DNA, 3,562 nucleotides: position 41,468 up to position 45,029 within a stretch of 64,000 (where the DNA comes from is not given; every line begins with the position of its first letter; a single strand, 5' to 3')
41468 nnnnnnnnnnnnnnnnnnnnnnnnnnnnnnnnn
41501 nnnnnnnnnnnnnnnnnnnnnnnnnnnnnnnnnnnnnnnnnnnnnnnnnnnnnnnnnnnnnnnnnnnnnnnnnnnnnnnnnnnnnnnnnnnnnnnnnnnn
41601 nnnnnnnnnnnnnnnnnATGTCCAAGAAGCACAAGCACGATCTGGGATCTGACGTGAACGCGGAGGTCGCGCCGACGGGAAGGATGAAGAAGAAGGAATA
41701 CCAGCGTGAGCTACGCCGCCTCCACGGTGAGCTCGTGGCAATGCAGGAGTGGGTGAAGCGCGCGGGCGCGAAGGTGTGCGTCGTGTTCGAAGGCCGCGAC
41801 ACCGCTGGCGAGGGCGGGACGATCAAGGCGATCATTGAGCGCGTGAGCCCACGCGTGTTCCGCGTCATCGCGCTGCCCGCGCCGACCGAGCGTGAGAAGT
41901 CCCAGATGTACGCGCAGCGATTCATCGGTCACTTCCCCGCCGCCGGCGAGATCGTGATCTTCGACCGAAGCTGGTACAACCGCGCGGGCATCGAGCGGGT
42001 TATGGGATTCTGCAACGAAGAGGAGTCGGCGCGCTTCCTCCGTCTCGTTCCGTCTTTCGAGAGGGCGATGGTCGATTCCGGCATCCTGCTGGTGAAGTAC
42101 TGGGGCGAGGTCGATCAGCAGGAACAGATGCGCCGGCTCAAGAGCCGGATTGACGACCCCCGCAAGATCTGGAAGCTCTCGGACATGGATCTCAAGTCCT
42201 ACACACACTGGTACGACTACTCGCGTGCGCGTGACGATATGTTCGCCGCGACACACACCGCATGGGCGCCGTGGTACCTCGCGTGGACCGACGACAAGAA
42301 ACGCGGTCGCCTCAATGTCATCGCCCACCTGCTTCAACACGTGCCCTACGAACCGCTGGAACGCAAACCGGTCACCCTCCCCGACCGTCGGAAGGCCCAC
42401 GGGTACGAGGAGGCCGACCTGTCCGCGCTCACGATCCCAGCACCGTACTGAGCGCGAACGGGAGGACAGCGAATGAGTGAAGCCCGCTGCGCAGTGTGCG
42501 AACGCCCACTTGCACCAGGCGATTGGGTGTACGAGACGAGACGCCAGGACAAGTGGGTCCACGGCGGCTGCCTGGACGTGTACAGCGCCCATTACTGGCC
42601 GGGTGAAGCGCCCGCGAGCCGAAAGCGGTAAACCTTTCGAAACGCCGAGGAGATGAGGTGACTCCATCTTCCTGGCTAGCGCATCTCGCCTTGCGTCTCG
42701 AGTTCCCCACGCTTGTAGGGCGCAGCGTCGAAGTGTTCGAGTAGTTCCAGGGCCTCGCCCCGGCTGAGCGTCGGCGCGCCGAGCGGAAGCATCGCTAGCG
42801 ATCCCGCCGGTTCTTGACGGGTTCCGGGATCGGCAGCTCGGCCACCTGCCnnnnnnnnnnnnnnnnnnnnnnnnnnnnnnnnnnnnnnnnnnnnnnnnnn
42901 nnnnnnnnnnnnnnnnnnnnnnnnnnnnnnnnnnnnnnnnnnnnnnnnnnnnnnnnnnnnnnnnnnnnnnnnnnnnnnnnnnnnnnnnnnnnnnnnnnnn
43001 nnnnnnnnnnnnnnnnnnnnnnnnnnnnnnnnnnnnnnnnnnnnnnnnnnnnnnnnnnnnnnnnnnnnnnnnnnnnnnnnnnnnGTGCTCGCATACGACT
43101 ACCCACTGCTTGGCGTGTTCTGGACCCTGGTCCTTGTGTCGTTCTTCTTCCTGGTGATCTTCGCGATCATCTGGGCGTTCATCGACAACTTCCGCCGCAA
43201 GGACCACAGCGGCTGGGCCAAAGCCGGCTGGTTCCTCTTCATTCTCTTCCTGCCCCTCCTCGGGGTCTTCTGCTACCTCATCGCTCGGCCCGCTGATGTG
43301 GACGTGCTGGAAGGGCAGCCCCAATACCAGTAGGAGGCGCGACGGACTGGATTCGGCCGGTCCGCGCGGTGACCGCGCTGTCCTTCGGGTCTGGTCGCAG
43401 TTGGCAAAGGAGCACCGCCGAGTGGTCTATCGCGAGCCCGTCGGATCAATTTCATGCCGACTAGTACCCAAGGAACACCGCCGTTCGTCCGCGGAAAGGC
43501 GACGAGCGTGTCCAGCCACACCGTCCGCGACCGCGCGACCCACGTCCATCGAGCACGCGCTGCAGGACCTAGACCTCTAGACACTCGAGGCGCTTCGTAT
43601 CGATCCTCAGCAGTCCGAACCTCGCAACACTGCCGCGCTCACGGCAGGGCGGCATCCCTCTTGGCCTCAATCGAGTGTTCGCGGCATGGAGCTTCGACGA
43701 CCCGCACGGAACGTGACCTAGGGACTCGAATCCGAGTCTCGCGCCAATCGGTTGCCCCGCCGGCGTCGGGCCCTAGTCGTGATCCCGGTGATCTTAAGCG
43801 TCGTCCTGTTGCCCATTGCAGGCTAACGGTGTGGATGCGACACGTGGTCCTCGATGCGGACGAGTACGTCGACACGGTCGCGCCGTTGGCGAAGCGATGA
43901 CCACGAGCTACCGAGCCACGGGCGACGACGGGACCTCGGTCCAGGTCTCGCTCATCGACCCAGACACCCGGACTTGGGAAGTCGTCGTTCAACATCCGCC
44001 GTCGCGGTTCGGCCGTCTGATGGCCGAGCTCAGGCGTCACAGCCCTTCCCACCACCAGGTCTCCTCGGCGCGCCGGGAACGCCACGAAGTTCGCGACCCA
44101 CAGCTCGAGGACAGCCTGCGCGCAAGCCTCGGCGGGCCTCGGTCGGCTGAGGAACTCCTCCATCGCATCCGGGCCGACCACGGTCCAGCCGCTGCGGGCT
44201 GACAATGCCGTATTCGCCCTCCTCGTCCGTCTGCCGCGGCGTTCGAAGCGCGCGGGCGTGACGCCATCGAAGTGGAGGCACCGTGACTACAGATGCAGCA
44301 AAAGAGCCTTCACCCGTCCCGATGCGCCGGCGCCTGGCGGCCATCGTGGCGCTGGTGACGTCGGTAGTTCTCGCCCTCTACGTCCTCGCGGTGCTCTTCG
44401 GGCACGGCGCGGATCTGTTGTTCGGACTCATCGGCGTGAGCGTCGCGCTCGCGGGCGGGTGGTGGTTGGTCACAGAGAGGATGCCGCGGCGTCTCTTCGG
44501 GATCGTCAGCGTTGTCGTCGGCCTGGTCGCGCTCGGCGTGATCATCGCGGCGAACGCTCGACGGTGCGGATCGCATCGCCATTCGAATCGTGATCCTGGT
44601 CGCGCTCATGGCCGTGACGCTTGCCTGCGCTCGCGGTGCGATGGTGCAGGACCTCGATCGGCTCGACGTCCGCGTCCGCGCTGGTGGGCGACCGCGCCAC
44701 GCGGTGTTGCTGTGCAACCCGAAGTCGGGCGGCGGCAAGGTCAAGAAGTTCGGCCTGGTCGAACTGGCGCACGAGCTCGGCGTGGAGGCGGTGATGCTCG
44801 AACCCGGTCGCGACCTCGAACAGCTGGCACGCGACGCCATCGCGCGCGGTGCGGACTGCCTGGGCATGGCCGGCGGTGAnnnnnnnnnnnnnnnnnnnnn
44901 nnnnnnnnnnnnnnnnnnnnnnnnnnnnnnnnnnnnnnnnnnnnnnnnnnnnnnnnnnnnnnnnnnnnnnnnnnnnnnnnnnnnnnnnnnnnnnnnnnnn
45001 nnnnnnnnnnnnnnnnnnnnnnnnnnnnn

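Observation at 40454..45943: Three copies of a conserved ~95-nt leader element in front of unrelated small stress/membrane genes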

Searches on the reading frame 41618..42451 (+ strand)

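Call 20: search_protein_families(library=pfam, proteins=[window:41618-42451:+], max_evalue=0.01)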
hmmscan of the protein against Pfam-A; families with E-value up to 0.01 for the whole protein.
window:41618-42451:+ (277 aa): 1 family
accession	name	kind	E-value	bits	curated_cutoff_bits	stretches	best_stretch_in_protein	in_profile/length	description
PF03976.20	PPK2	-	7.1e-92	307.6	22.3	1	23-247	2-226/229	Polyphosphate kinase 2 (PPK2)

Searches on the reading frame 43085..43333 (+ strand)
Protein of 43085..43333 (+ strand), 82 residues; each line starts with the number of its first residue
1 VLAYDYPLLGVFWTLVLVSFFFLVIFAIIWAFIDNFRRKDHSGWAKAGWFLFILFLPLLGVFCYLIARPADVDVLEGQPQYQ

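Call 20: search_protein_families(library=pfam, proteins=[window:43085-43333:+], max_evalue=0.01)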
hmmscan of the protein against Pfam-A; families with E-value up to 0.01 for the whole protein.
window:43085-43333:+ (82 aa): 2 families
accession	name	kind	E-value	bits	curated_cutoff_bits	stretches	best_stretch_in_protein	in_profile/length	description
PF13396.11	PLDc_N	-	1.2e-07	32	23.3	1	27-68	2-41/42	Phospholipase_D-nuclease N-terminal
PF10192.15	GPR180-TMEM145_TM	-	0.0092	16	23.7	0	15-66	108-160/224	GPR180/TMEM145, transmembrane domain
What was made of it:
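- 43085..43333 (+): PLDc_N small membrane protein gene, the target of promoter B. Pfam PLDc_N 1.2e-7 (call 20).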

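Call 55: search_protein_families(library=ncbifam, proteins=[window:43085-43333:+], max_evalue=0.001)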
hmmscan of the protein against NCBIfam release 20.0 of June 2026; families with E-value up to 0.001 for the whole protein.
window:43085-43333:+ (82 aa): 1 family
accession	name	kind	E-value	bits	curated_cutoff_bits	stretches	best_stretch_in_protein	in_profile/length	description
TIGR04265.1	bac_cardiolipin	equivalog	8.4e-05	21.7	290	1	14-66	5-52/483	cardiolipin synthase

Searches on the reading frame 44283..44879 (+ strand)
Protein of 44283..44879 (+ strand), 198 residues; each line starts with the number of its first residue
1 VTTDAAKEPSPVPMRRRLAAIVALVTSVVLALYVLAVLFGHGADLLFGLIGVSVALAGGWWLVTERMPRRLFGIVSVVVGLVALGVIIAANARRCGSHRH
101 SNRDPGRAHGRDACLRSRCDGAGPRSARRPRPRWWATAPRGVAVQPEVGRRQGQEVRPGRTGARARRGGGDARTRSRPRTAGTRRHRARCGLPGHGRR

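Call 20: search_protein_families(library=pfam, proteins=[window:44283-44879:+], max_evalue=0.01)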
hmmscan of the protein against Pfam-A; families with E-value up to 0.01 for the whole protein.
window:44283-44879:+ (198 aa): 1 family
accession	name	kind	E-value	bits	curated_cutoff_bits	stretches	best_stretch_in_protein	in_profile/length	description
PF07457.16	DUF1516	-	0.0058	17.2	30.5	0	5-40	26-62/108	Protein of unknown function (DUF1516)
